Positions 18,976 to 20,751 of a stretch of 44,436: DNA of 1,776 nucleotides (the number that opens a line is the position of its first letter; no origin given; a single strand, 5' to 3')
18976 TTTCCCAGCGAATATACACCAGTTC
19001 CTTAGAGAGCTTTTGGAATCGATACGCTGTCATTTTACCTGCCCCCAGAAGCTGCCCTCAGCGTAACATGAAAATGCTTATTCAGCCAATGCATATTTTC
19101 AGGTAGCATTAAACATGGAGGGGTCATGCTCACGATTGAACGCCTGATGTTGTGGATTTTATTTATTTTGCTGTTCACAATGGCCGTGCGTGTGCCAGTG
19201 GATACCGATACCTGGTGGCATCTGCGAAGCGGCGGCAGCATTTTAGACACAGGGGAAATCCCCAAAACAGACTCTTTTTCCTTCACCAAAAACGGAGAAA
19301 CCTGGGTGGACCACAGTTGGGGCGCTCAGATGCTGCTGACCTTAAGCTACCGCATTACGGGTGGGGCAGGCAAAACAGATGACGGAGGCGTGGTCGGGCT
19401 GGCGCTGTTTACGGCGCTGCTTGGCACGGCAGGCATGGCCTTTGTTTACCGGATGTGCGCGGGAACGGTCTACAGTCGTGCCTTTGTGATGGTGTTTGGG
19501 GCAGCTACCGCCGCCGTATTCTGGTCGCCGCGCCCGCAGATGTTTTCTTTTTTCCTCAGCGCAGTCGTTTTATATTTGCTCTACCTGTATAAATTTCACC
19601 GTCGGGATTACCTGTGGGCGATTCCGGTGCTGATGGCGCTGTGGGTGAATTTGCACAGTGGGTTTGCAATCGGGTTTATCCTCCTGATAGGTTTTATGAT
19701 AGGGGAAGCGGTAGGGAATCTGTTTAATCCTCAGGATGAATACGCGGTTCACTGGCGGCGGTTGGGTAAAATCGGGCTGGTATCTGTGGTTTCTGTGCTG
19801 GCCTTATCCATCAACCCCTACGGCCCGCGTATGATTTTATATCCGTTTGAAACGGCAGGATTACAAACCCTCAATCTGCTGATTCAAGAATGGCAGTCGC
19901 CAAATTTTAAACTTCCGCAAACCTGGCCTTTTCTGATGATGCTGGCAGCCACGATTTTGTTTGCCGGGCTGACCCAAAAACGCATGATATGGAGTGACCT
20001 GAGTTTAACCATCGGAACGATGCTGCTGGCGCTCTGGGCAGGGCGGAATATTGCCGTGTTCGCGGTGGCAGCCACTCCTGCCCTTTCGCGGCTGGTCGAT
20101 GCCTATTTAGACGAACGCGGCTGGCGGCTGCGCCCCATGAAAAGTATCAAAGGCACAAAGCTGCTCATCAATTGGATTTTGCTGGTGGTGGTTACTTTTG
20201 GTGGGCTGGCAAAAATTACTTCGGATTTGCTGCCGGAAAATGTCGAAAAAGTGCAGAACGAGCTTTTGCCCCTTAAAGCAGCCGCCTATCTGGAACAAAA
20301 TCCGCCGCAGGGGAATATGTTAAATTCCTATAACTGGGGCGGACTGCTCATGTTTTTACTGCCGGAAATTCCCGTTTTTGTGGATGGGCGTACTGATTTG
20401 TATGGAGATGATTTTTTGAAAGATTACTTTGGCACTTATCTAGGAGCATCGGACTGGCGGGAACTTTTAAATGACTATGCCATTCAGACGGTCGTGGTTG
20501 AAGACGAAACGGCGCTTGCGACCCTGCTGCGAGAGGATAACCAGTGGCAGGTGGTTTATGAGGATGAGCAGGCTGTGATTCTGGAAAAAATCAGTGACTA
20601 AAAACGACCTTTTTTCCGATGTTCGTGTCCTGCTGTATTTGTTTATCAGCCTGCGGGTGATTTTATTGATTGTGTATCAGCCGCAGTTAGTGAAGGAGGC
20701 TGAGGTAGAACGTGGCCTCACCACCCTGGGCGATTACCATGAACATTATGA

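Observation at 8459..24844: Ten back-to-back integral-membrane genes: a glycan assembly locus built almost only of GT-C-like enzymes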

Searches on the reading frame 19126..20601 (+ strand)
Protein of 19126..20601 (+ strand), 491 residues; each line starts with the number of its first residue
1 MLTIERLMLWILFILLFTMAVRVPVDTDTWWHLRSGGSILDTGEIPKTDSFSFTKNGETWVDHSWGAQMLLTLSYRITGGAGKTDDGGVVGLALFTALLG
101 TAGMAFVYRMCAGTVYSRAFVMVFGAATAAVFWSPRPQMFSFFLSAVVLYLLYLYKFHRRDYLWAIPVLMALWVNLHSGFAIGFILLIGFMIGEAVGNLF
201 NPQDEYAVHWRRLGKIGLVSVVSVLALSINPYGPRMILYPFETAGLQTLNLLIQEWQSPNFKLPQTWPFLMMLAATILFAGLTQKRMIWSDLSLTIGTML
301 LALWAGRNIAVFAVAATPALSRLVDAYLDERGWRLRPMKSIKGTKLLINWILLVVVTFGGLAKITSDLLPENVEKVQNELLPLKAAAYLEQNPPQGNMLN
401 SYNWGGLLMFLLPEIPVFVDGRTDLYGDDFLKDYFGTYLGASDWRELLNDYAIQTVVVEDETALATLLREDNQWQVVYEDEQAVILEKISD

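Call 4: search_protein_families(library=pfam, proteins=[window:19126-20601:+], max_evalue=1)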
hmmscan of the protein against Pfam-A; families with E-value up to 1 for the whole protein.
window:19126-20601:+ (491 aa): 0 families

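Call 5: search_protein_families(library=ncbifam, proteins=[window:19126-20601:+], max_evalue=1)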
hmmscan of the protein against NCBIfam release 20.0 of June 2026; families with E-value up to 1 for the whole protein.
window:19126-20601:+ (491 aa): 0 families

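Call 38: search_solved_structures(query=A4, max_evalue=10)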
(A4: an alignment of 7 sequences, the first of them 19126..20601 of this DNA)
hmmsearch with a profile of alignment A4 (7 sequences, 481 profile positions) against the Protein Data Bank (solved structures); distinct sequences matched with E-value up to 10: 23.
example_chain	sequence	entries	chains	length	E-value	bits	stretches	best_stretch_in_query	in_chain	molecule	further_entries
6buu_A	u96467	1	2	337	0.37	12.8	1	355-427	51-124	RAC-alpha serine/threonine-protein kinase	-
9zbk_E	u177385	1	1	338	0.38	12.8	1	355-427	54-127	RAC-alpha serine/threonine-protein kinase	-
4gv1_A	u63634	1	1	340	0.38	12.8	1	355-427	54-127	RAC-alpha serine/threonine-protein kinase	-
3ocb_A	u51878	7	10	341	0.38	12.8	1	355-427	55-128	v-akt murine thymoma viral oncogene homolog 1 (AKT1) | RAC-alpha serine/threonine-protein kinase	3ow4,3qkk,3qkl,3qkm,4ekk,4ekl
3cqu_A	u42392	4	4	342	0.39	12.8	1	355-427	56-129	RAC-alpha serine/threonine-protein kinase | v-akt murine thymoma viral oncogene homolog 1 (AKT1)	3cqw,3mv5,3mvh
6ccy_A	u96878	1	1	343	0.4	12.7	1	372-427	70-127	RAC-alpha serine/threonine-protein kinase,PIFtide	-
6npz_A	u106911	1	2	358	0.41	12.7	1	355-427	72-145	RAC-alpha serine/threonine-protein kinase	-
8uvy_A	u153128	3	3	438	0.56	12.2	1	356-427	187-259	RAC-alpha serine/threonine-protein kinase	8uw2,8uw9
8uw7_A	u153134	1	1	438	0.56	12.2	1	356-427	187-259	RAC-alpha serine/threonine-protein kinase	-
7apj_A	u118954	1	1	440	0.56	12.2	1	356-427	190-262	RAC-alpha serine/threonine-protein kinase,Non-specific serine/threonine protein kinase,RAC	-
3o96_A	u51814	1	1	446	0.58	12.2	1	356-427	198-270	RAC-alpha serine/threonine-protein kinase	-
4ejn_A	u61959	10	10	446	0.58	12.2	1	356-427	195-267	RAC-alpha serine/threonine-protein kinase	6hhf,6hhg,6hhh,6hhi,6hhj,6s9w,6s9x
5kcv_A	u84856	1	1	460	0.61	12.1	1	356-427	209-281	RAC-alpha serine/threonine-protein kinase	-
1gzk_A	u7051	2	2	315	0.72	11.9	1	372-425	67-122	RAC-BETA SERINE/THREONINE PROTEIN KINASE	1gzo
1gzn_A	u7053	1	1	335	0.8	11.7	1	372-425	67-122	RAC-BETA SERINE/THREONINE PROTEIN KINASE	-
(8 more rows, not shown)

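Call 45: search_protein_families(library=pfam, alignment_id=A4, max_evalue=0.1)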
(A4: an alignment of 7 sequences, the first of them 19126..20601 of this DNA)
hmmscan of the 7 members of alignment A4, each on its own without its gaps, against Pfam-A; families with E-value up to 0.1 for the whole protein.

A. member 1, window:19126-20601:+ (491 aa): 0 families

B. families by the number of members that match (of 7 scanned): 1 family
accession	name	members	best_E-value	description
PF02308.21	MgtC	1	0.06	MgtC family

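Call 50: find_homologous_proteins(query=window:19126-20601:+, max_evalue=0.001)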
Query window:19126-20601:+ (491 aa): 2087 proteins with E <= 0.001 among 8000 candidates; the best 120 are listed.
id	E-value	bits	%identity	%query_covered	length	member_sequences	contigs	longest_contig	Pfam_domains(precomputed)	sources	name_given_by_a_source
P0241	0.0e+0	1033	93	100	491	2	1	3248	-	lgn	-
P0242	2.1e-277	939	84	99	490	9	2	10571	-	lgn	-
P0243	4.3e-260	882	76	99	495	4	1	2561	-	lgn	-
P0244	1.3e-244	831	72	100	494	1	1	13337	-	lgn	-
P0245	1.9e-244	830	72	100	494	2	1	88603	-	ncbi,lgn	-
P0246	4.8e-229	779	70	99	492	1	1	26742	-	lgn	-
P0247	8.2e-225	766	66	99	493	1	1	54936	-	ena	-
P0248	8.1e-224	762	67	100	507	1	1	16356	-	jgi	jgi:hypothetical protein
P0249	2.4e-222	757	65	100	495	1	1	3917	-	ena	-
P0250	5.2e-222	756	68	99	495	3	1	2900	-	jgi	-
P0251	5.6e-222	756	67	99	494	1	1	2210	-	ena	-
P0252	7.2e-219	746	67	99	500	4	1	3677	-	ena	-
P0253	4.2e-218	743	64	99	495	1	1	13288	-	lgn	-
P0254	4.7e-212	723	65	99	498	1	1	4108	-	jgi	jgi:hypothetical protein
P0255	1.6e-207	709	62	100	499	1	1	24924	-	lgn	-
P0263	4.6e-196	671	60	99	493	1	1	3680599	-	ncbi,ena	-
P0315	4.3e-165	569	53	97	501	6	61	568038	-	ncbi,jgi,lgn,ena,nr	ncbi:MAG: hypothetical protein AAGU78_14925 [Chloroflexota bacterium]|jgi:hypothetical protein|nr:hy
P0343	3.2e-162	559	53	98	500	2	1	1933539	-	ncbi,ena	-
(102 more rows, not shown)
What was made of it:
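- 19126..20601 (+): E: 491-aa GT-C protein, OST/DPY19-like, and first gene of module 2. The family has no Pfam model. There are 2087 homologs, all unnamed or called hypothetical (call 50).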

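Call 58: find_encoding_contigs(protein=P0263, flank=10000, max_places=1)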
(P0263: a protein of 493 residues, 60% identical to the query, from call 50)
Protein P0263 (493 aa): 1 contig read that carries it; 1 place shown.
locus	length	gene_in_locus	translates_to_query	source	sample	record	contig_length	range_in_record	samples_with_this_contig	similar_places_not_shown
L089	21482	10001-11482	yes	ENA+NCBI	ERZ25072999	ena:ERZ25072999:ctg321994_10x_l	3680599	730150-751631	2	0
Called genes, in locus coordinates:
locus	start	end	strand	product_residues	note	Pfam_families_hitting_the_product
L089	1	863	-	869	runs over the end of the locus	PF13646:HEAT_2, PF02985:HEAT (faint), PF13646:HEAT_2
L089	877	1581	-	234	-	PF24481:CT398_CC, PF02591:Zn_ribbon_9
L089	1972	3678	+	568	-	-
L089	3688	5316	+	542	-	-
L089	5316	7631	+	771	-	PF09586:YfhO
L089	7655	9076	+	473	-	PF13727:CoA_binding_3, PF02397:Bac_transf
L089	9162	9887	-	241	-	PF13646:HEAT_2 (faint)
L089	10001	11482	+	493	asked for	-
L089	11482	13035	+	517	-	-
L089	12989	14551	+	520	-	-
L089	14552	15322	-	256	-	-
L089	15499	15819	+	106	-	PF13384:HTH_23, PF13518:HTH_28 (weak), PF13551:HTH_29, PF13565:HTH_32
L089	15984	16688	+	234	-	PF13358:DDE_3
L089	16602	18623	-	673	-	PF25023:TEN_YD-shell, PF05593:RHS_repeat, PF25023:TEN_YD-shell, PF05593:RHS_repeat, PF25023:TEN_YD-shell, PF05593:RHS_repeat (weak)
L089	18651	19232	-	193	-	PF14568:SUKH_6 (weak)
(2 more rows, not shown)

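Call 62: predict_structure(alignment_id=A9)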
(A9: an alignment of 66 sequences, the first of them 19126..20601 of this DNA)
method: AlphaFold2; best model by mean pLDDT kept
length: 491 residues; sequences in the alignment: 66
mean_pLDDT: 93.7   pTM: 0.92
mean pLDDT of the five models: 93.7, 92.6, 92.4, 92.2, 91.4
residues with pLDDT >= 90: 422; 70-90: 67; 50-70: 2; < 50: 0
segments of 3 or more residues with pLDDT < 50: none
pLDDT, mean of each block of 10 residues (from residue 1): 90 97 94 95 92 90 95 97 94 98 98 93 96 95 98 97 98 95 97 97 91 98 96 92 79 84 93 97 93 98 94 98 95 77 90 97 96 96 97 94 94 93 87 92 92 96 95 96 93 54
secondary structure, 60 per line:
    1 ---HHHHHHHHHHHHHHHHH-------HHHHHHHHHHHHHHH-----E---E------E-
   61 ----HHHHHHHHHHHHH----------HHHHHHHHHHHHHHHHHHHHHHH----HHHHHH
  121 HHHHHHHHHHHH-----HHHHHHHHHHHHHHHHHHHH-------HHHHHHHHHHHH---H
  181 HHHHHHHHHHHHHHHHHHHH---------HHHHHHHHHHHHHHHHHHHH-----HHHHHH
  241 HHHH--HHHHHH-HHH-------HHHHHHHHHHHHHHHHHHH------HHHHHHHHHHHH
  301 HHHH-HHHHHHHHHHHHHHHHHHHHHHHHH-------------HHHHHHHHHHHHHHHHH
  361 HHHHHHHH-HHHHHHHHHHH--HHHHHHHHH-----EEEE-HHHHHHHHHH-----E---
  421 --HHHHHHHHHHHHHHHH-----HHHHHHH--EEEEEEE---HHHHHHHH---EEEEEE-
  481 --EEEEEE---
elements in order: H4-20 H28-42 H65-77 H88-110 H115-132 H138-157 H165-176 H180-200 H210-229 H235-244 H247-252 H264-282 H289-304 H306-330 H344-368 H370-380 H383-391 E397-400 H402-411 H423-438 H444-450 E453-459 H463-470 E474-479 E483-488
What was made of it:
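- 19126..20601 (+): The AlphaFold2 model has pLDDT 93.7 and pTM 0.92 (call 62).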

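Call 65: fold_search(model_id=the predicted structure, library=pdb)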
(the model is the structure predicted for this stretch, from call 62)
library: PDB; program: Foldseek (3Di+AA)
matches with E <= 10: 657; with E <= 0.001: 26
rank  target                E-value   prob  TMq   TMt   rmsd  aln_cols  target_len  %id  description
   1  7zlg_A                3.5e-08  1.00  0.55  0.43  11.3       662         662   10  Cryo-EM structure of C-mannosyltransferase CeDPY19, in complex with acceptor peptide and bound to CMT2-Fab and anti-Fa (released 2023-01-11)
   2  8age_A                5.0e-08  1.00  0.61  0.48  10.6       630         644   11  Structure of yeast oligosaccharylransferase complex with acceptor peptide bound (released 2022-12-07)
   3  6gxc_A                5.2e-08  1.00  0.50  0.38   9.5       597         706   13  Bacterial oligosaccharyltransferase PglB in complex with an inhibitory peptide and a reactive lipid-linked oligosaccha (released 2018-11-14)
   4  7zli_A                5.5e-08  1.00  0.54  0.42  13.2       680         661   10  Cryo-EM structure of C-mannosyltransferase CeDPY19, in complex with Dol25-P-Man and bound to CMT2-Fab and anti-Fab nan (released 2023-01-11)
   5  7zlh_A                7.5e-08  1.00  0.56  0.43  13.2       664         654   10  Cryo-EM structure of C-mannosyltransferase CeDPY19, in apo state, bound to CMT2-Fab and anti-Fab nanobody (released 2023-01-11)
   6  7oci_F                8.5e-08  1.00  0.54  0.43  12.4       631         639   11  Cryo-EM structure of yeast Ost6p containing oligosaccharyltransferase complex (released 2022-02-16)
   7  6s7o_A                2.2e-07  1.00  0.56  0.44  10.6       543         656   11  Cryo-EM structure of human oligosaccharyltransferase complex OST-A (released 2019-12-18)
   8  6ezn_F                2.2e-07  1.00  0.56  0.44  13.5       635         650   12  Cryo-EM structure of the yeast oligosaccharyltransferase (OST) complex (released 2018-01-17)
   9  5ogl_A                2.3e-07  1.00  0.49  0.37  10.7       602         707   13  Structure of bacterial oligosaccharyltransferase PglB in complex with an acceptor peptide and an lipid-linked oligosac (released 2017-10-25)
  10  6c26_A                2.4e-07  1.00  0.53  0.43  12.3       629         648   13  The Cryo-EM structure of a eukaryotic oligosaccharyl transferase complex (released 2018-01-31)
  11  9n9j_I                3.1e-07  1.00  0.59  0.44  13.0       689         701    9  Structure of a GRP94 folding intermediate engaged with a CCDC134- and FKBP11-bound secretory translocon (released 2025-11-19)
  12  5f15                  3.7e-07  1.00  0.47  0.44  11.2       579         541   14  Crystal Structure of ArnT from Cupriavidus metallidurans bound to Undecaprenyl phosphate (released 2016-02-17)
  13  8agc_A                4.0e-07  1.00  0.55  0.41  11.3       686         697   12  Structure of yeast oligosaccharylransferase complex with lipid-linked oligosaccharide and non-acceptor peptide bound (released 2022-12-07)
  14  8pn9_A                4.2e-07  1.00  0.56  0.44   9.9       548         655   12  Structure of human oligosaccharyltransferase OST-A complex bound to NGI-1 (released 2024-05-08)
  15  6s7t_A                5.0e-07  1.00  0.48  0.35  10.6       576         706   10  Cryo-EM structure of human oligosaccharyltransferase complex OST-B (released 2019-12-18)
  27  3vu0_C                3.1e-02  1.00  0.18  0.50   4.1       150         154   12  Crystal structure of the C-terminal globular domain of oligosaccharyltransferase (AfAglB-S2, AF_0040, O30195_ARCFU) fr (released 2013-01-23)
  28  3vu0_B                5.6e-02  1.00  0.17  0.46   4.4       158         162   12  Crystal structure of the C-terminal globular domain of oligosaccharyltransferase (AfAglB-S2, AF_0040, O30195_ARCFU) fr (released 2013-01-23)
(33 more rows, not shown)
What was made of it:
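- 19126..20601 (+): The C-terminal domain matches 3vu0 at E=0.03 (call 65).
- On Oligosaccharyltransferase STT3/AglB/PglB (GT66): OSTs are also among the top matches of E, and 3vu0 matches its C-terminal domain (call 65).
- Closest known: Eukaryotic ER-lumenal N-glycan pathway. Same: ALG9 is a significant structural match of E (call 65).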

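Call 72: search_solved_structures(query=A9, max_evalue=10, show_alignments=3)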
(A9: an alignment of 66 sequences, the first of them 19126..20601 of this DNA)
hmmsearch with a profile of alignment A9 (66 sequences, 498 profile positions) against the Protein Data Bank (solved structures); distinct sequences matched with E-value up to 10: 5.
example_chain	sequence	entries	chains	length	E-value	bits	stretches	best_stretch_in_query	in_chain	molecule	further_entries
6buu_A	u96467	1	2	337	2.4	10.1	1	358-437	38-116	RAC-alpha serine/threonine-protein kinase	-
9zbk_E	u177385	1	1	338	2.4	10.1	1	358-437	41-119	RAC-alpha serine/threonine-protein kinase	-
4gv1_A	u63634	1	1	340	2.4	10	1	358-437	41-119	RAC-alpha serine/threonine-protein kinase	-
3ocb_A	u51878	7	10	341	2.4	10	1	358-437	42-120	v-akt murine thymoma viral oncogene homolog 1 (AKT1) | RAC-alpha serine/threonine-protein kinase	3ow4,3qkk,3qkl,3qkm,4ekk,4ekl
3cqu_A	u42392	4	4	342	2.4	10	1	358-437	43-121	RAC-alpha serine/threonine-protein kinase | v-akt murine thymoma viral oncogene homolog 1 (AKT1)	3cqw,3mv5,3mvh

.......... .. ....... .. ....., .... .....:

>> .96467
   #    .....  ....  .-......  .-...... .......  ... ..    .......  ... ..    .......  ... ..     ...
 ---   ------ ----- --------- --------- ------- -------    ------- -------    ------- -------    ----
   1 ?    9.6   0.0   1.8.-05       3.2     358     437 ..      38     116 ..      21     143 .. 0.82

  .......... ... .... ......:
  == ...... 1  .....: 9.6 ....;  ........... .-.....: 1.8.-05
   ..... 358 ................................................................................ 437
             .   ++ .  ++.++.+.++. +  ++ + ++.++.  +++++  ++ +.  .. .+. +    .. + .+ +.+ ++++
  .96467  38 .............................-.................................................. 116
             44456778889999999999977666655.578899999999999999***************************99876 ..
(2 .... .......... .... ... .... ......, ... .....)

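Call 79: find_encoding_contigs(protein=P0343, flank=10000, max_places=1)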
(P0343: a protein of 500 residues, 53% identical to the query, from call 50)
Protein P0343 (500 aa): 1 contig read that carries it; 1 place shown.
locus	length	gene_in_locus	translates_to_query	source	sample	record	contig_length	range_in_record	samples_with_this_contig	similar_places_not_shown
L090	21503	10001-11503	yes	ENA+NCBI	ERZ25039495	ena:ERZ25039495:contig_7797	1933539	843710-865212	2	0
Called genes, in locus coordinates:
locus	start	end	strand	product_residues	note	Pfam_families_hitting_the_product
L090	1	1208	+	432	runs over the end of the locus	PF00675:Peptidase_M16, PF05193:Peptidase_M16_C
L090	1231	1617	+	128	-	PF01648:ACPS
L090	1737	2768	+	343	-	PF01073:3Beta_HSD, PF01370:Epimerase, PF02719:Polysacc_synt_2, PF04321:RmlD_sub_bind, PF07993:NAD_binding_4 (faint), PF16363:GDP_Man_Dehyd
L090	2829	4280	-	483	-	PF05977:MFS_3, PF07690:MFS_1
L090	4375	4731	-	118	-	-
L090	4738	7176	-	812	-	PF00122:E1-E2_ATPase, PF00702:Hydrolase, PF08282:Hydrolase_3 (faint)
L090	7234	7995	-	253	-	-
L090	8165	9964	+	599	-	PF00582:Usp, PF04087:DUF389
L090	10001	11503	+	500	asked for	-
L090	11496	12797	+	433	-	-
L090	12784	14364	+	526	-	PF13231:PMT_2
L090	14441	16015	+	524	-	PF13231:PMT_2 (weak)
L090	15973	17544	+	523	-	-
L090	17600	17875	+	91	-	-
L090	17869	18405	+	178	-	PF00072:Response_reg, PF00196:GerE, PF04545:Sigma70_r4 (weak), PF08281:Sigma70_r4_2, PF13936:HTH_38 (faint)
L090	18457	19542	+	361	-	PF07730:HisKA_3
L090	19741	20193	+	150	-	PF08666:SAF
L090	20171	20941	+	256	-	PF16976:RcpC (faint)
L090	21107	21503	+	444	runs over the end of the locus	PF00072:Response_reg, PF10609:ParA (weak), PF01656:CbiA, PF13614:AAA_31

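Call 80: find_encoding_contigs(protein=P0315, flank=10000, max_places=1)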
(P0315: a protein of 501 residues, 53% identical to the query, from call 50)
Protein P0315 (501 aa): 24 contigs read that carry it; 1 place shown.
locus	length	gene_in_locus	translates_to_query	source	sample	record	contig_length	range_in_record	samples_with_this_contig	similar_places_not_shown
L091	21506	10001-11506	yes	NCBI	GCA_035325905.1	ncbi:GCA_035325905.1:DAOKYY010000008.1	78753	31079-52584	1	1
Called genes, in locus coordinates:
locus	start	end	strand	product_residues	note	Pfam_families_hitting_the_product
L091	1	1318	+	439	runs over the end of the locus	PF03721:UDPG_MGDP_dh_N, PF00984:UDPG_MGDP_dh, PF03720:UDPG_MGDP_dh_C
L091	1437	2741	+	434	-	PF00675:Peptidase_M16, PF05193:Peptidase_M16_C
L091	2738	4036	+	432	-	PF00675:Peptidase_M16, PF05193:Peptidase_M16_C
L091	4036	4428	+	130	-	PF01648:ACPS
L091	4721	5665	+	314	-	PF00432:Prenyltrans (faint), PF13243:SQHop_cyclase_C (faint), PF13249:SQHop_cyclase_N (weak)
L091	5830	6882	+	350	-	PF08240:ADH_N, PF16912:Glu_dehyd_C, PF00107:ADH_zinc_N, PF13602:ADH_zinc_N_2 (weak)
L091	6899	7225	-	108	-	-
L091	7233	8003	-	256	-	-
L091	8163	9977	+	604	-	PF00582:Usp, PF04087:DUF389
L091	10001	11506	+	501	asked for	-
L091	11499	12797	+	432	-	-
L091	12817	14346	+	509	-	PF13231:PMT_2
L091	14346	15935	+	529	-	PF13231:PMT_2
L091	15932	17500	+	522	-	-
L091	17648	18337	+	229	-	PF00072:Response_reg, PF00196:GerE, PF04545:Sigma70_r4 (faint), PF08281:Sigma70_r4_2 (weak)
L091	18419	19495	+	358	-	PF05384:DegS, PF07730:HisKA_3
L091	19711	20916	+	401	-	PF08666:SAF (weak)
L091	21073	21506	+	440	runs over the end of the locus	PF00072:Response_reg, PF06564:CBP_BcsQ (faint), PF10609:ParA, PF13614:AAA_31, PF01656:CbiA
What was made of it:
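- Module 2 occurs alone in L090 and L091 (calls 79, 80).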
